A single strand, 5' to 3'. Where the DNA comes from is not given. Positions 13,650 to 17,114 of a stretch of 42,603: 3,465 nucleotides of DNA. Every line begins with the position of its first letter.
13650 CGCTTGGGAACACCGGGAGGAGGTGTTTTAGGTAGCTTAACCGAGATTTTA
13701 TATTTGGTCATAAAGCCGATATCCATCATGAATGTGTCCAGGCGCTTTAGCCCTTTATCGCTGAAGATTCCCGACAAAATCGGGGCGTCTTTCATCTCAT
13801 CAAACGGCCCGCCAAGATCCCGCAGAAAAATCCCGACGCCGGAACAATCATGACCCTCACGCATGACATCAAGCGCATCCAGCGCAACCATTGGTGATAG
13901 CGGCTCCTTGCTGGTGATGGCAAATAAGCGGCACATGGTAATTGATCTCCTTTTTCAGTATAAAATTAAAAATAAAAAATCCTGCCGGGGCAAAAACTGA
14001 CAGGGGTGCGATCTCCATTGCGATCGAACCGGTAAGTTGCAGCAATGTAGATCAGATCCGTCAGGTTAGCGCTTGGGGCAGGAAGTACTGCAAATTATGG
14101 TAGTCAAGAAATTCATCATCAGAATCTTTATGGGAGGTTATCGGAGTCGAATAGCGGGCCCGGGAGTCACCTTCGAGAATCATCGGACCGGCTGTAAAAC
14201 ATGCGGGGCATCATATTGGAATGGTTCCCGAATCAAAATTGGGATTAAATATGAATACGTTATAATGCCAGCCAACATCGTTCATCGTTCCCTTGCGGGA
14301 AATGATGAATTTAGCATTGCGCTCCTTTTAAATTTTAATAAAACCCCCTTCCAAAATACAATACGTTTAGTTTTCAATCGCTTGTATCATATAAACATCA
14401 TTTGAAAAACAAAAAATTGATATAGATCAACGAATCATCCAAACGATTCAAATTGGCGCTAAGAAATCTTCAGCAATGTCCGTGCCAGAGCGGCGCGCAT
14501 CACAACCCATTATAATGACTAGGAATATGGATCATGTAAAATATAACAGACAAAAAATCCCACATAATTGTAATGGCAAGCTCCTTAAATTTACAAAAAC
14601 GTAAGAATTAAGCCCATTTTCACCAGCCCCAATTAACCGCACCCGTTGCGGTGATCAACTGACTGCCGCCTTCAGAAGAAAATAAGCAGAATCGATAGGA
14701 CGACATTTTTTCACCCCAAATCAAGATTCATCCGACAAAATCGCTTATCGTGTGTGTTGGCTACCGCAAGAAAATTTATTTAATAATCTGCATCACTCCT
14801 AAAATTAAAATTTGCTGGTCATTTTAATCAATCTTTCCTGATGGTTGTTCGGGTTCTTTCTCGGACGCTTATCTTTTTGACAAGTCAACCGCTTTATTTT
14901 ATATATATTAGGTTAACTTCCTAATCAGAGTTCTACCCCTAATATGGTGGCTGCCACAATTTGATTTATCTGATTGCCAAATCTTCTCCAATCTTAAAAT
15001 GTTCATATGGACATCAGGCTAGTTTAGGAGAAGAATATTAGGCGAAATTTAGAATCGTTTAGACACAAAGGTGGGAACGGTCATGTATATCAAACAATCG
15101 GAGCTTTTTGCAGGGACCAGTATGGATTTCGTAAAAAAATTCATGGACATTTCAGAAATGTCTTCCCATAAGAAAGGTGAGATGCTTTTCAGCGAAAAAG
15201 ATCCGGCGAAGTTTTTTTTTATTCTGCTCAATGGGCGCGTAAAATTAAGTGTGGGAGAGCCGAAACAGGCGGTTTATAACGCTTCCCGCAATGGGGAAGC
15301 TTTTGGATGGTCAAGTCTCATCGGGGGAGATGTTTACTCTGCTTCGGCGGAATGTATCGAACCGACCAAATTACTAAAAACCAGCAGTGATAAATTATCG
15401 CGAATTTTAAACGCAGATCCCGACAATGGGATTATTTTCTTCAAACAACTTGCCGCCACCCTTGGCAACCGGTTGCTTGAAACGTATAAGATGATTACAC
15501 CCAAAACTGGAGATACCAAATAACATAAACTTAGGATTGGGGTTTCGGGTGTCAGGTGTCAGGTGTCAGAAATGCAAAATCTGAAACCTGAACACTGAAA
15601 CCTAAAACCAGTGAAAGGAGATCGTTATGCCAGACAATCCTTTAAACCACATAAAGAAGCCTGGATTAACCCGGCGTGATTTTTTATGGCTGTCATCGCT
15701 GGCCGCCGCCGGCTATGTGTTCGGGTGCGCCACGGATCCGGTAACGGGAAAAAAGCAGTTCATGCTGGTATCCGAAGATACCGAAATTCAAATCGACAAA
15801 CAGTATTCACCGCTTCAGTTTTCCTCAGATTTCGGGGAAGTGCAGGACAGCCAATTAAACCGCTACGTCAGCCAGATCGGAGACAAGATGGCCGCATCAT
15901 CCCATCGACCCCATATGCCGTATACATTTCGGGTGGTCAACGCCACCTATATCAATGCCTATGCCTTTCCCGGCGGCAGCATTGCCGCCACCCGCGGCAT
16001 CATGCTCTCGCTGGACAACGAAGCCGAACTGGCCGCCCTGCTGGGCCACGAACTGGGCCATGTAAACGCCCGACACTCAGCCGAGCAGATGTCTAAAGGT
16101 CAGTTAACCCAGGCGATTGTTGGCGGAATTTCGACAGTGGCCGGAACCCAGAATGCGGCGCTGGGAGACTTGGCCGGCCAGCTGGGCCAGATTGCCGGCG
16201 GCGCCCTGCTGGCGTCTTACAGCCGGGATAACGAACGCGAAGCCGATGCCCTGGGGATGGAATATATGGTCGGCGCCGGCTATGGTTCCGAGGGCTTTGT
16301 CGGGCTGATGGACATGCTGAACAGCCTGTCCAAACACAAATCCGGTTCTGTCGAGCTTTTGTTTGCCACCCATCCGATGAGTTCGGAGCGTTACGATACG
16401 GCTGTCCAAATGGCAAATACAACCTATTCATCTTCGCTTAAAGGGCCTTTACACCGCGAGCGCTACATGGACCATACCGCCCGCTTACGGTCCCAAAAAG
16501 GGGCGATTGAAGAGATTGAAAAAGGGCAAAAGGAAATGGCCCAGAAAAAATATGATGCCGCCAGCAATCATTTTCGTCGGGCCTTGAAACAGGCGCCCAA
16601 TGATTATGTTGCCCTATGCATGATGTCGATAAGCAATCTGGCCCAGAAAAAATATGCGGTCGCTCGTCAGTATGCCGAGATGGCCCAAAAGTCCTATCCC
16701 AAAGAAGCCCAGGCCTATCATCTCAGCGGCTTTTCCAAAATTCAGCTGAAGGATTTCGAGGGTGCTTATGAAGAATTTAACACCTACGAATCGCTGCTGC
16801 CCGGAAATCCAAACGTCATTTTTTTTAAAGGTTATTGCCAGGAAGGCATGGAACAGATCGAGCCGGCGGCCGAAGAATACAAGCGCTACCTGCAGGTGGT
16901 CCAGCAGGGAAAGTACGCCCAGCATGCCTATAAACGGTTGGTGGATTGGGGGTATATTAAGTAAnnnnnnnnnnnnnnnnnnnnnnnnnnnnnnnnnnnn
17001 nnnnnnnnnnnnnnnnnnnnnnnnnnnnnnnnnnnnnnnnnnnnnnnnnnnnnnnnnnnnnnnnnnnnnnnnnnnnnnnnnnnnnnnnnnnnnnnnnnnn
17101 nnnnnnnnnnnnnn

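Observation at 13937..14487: Perfect sigma-54 promoter roughly 535 nt upstream of the split GOGAT operon implies a very long leader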

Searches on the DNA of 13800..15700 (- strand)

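Call 8: search_rna_families(source=window, start=13800, end=15700, threshold=evalue, max_evalue=10)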
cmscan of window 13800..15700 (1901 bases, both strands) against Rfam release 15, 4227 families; matches with E-value up to 10: 7.
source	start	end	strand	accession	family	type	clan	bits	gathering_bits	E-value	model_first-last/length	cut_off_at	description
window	15540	15610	+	RF02019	mir-1265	Gene; miRNA;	-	19.9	79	0.83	1-82/82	no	mir-1265 microRNA precursor family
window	14973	15046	+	RF04007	mir-8489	Gene; miRNA;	-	18.4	99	2.2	1-90/90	no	mir-8489 microRNA precursor family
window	15539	15611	-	RF03768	mir-1329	Gene; miRNA;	-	17.1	101.2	6.2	1-85/85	no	mir-1329 microRNA precursor family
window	15541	15602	+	RF01926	mir-981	Gene; miRNA;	-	16.9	51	0.25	1-86/86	no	mir-981 microRNA precursor family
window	15448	15504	-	RF03071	Sodium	Cis-reg; riboswitch;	-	15.5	40.5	4.1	3-55/55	no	Na+ riboswitch aptamer (DUF1646)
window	14285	14306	+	RF01370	CRISPR-DR57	Gene; CRISPR;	-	15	39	9.4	5-27/37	no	CRISPR RNA direct repeat element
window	14199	14235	-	RF02359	MS2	Cis-reg;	-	13.2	40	6.8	1-36/36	no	Bacteriophage MS2 operator hairpin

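Call 48: build_rna_model(alignment_id=A3, structure=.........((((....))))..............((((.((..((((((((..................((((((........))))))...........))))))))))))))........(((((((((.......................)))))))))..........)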
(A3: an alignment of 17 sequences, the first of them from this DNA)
Model R1 built from alignment A3 (17 sequences, 174 columns); structure: as given.
model positions 158; base pairs 33; branch points 2; effective number of sequences 4.59; information 0.59 bits per position. Calibrated on 0.2 Mb of random sequence (short: E-values are rough).
structure used (alignment columns):
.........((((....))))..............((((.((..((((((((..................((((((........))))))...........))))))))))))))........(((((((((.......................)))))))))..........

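Call 49: search_with_rna_model(model_id=R1, sources=[window, L001, L002, L003, L004, L005, L006, L007, L008, L009, L010, L011, L012, L013, L014, L015, L016, L017, L018, L019, L020, L021, L022, L023, L024, L025, L026, L027, L028, L029, L030, L031, L032, L033, L034, L035, L036, L037, L038, L039, L040, L041, L042, L043, L044, L045, L046, L047, L048, L049, L050, L051, L052, L053, L054, L055, L056, L057, L058, L059, L060, L061, L062, L063, L064, L065, L066, L067, L068, L069, L070, L071, L072, L073, L074, L075, L076, L077, L078, L079, L080, L081, L082, L083, L084, L085, L086, L087, L088, L089, L090, L091, L092], max_evalue=1, make_alignment=true)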
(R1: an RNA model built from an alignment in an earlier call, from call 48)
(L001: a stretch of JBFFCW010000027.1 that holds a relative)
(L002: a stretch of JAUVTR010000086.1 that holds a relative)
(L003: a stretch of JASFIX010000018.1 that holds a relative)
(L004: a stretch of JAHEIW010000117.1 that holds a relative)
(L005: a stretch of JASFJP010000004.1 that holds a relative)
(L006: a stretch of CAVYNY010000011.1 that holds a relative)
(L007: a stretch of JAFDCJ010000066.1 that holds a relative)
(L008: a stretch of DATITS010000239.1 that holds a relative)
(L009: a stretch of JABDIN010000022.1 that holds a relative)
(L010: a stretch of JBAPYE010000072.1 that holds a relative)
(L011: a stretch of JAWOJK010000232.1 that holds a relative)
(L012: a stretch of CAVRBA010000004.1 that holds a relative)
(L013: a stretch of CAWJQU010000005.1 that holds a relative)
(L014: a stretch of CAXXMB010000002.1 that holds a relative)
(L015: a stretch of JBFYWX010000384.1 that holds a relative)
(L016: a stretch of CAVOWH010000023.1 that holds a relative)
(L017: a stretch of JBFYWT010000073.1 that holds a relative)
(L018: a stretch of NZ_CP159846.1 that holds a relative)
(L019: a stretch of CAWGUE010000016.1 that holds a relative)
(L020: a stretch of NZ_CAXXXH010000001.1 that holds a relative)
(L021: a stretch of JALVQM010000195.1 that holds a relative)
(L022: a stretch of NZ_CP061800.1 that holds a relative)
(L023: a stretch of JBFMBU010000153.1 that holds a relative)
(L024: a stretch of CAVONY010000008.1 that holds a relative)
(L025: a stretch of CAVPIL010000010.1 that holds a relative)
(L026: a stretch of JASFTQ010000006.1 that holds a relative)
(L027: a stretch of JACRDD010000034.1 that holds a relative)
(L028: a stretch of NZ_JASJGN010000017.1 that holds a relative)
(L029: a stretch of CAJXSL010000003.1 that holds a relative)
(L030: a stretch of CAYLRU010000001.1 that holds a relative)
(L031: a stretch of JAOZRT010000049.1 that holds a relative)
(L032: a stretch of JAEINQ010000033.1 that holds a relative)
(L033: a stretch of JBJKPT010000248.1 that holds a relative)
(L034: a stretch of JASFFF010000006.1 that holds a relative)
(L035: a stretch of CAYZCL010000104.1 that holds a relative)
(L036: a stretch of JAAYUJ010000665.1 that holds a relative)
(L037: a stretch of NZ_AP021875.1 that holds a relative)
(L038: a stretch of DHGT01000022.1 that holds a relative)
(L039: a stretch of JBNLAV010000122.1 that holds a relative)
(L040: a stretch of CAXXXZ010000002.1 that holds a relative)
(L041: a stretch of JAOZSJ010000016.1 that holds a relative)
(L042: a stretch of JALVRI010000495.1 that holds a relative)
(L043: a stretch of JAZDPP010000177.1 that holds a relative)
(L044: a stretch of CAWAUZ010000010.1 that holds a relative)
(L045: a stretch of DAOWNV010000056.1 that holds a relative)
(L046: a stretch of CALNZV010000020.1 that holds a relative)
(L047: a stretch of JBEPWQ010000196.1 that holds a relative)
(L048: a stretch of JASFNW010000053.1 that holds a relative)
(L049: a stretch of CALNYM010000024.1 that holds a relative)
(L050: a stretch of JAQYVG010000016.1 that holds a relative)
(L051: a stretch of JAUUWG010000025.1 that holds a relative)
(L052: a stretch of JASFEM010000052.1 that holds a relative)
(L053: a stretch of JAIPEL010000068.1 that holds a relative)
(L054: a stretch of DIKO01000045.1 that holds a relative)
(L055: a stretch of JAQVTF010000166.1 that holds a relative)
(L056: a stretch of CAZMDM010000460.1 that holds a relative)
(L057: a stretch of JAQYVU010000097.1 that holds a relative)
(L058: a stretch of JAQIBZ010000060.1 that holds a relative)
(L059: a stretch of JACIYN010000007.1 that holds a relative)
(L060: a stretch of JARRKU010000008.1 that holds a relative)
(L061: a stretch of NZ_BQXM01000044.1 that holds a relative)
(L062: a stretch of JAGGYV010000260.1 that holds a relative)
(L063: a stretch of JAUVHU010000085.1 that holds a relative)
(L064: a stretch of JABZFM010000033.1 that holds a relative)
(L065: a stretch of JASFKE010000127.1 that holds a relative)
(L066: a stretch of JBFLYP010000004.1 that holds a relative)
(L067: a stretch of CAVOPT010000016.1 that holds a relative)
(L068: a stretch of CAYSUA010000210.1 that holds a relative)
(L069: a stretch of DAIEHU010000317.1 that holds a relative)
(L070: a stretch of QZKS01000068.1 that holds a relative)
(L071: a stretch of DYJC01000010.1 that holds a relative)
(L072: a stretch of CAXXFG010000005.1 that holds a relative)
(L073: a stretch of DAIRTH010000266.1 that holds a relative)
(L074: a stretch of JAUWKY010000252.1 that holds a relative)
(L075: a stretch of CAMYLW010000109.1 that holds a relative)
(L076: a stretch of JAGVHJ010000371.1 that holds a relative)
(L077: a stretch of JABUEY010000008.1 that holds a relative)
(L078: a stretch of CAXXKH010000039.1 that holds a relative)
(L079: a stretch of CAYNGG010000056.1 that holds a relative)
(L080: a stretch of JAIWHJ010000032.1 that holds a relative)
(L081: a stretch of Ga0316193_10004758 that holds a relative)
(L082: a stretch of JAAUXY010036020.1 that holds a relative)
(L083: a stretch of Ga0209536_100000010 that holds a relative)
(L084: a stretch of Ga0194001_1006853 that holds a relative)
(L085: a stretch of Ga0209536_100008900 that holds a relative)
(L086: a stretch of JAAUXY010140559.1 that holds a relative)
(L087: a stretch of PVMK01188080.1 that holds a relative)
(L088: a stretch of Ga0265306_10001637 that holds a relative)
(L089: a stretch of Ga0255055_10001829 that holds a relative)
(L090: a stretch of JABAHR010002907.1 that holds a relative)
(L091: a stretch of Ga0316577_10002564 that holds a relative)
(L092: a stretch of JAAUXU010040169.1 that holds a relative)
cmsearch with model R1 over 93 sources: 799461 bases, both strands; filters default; matches with E-value up to 1: 22.
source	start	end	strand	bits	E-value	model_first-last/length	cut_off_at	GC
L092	6981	7138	-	153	1.1e-30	1-158/158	no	0.44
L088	7841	8000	+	150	5.1e-30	1-158/158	no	0.47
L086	4200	4357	-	148.8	9.4e-30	1-158/158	no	0.43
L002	3631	3788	+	145.6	4.6e-29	1-158/158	no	0.47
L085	13129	13287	+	143.8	1.1e-28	1-158/158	no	0.48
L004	3451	3607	+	141.8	3.2e-28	1-158/158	no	0.47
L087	6515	6672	-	141.6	3.5e-28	1-158/158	no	0.46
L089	2927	3084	-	136.6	4.2e-27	1-158/158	no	0.42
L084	198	362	-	135.3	8.3e-27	1-158/158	no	0.42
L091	3704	3868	-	135.1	8.9e-27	1-158/158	no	0.44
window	14150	14307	-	134.6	1.2e-26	1-158/158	no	0.47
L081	1258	1422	+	134.2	1.4e-26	1-158/158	no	0.42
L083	1985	2142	-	134.2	1.4e-26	1-158/158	no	0.49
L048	3571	3729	+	133.3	2.3e-26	1-158/158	no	0.48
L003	3631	3787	+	130.7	8.2e-26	1-158/158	no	0.44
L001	3595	3758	+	122.8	4.4e-24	1-158/158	no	0.44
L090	1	146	+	117.2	7.3e-23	12-158/158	5'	0.45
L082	8628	8771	+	116.5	1e-22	1-158/158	no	0.41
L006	3840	3996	+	84.5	9.6e-16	1-158/158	no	0.48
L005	3638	3795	+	67.9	4.2e-12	1-158/158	no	0.44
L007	3608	3796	+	47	1.5e-07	1-158/158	no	0.44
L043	1681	1783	-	16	0.86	1-158/158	no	0.48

Alignment A4: 22 matches aligned to the model, 221 columns, each read 5' to 3' on its own strand. Consensus structure (alignment columns), stored with it:
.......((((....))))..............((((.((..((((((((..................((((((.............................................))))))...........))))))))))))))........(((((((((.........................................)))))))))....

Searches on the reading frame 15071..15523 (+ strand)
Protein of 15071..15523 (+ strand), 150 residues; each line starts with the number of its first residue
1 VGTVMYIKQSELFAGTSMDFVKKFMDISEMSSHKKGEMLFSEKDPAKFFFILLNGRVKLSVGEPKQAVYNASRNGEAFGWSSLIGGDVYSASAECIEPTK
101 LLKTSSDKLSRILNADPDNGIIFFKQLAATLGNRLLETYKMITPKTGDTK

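Call 7: search_protein_families(library=pfam, proteins=[window:15071-15523:+])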
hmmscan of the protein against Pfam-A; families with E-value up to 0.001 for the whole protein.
window:15071-15523:+ (150 aa): 1 family
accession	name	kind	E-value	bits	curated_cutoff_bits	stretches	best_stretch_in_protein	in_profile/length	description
PF00027.35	cNMP_binding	-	3.5e-15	56.2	27.5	1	32-115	3-88/89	Cyclic nucleotide-binding domain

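Call 26: search_protein_families(library=ncbifam, proteins=[window:15071-15523:+], max_evalue=0.00001)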
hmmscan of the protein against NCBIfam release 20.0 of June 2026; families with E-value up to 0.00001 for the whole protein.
window:15071-15523:+ (150 aa): 2 families
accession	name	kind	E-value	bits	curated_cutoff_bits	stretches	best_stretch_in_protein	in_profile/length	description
TIGR03896.1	cyc_nuc_ocin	subfamily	1.8e-08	34.1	161.05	1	33-134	166-269/317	bacteriocin-type transport-associated protein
NF006901.0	PRK09392.1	equivalog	2.6e-08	33.5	211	1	6-129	8-132/236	transcriptional activator FtrB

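Call 64: search_protein_families(library=ncbifam, proteins=[window:15083-15523:+], max_evalue=1e-8)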
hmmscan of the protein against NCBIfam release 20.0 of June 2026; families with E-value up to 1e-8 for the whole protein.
window:15083-15523:+ (146 aa): 0 families

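Call 68: search_protein_families(library=pfam, proteins=[window:15083-15523:+], max_evalue=1)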
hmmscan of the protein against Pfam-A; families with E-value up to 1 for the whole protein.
window:15083-15523:+ (146 aa): 2 families
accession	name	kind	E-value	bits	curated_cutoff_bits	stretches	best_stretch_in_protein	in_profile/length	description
PF00027.35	cNMP_binding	-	3.4e-15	56.2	27.5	1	28-111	3-88/89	Cyclic nucleotide-binding domain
PF25562.1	CNBH_CNNM2_C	-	0.0025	17.8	27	1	20-60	51-91/172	Metal transporter CNNM2-like, C-terminal CNBH domain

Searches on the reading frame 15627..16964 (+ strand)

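Call 7: search_protein_families(library=pfam, proteins=[window:15627-16964:+])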
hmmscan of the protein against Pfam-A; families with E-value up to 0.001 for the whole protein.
window:15627-16964:+ (445 aa): 8 families
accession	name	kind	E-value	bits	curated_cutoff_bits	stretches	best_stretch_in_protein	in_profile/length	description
PF01435.24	Peptidase_M48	-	1.3e-34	120.1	20.3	1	76-259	2-182/186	Peptidase family M48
PF14559.12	TPR_19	-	3.6e-08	34.1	25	1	304-365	2-63/68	Tetratricopeptide repeat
PF07719.23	TPR_2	-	1.8e-07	31.2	27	0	299-326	7-34/34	Tetratricopeptide repeat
PF13428.12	TPR_14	-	1.1e-06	29.2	23.5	0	303-333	11-41/44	Tetratricopeptide repeat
PF23914.1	TPR_CcmH_CycH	-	3.3e-05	24.2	42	1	301-394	58-154/158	Cytochrome c-type biogenesis protein H TPR domain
PF13371.12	TPR_9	-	5e-05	23.7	35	0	338-393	6-61/73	Tetratricopeptide repeat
PF13432.12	TPR_16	-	5.6e-05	23.9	32.7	1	299-360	3-64/65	Tetratricopeptide repeat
PF00515.34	TPR_1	-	0.00062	19.9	27.8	0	299-326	7-34/34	Tetratricopeptide repeat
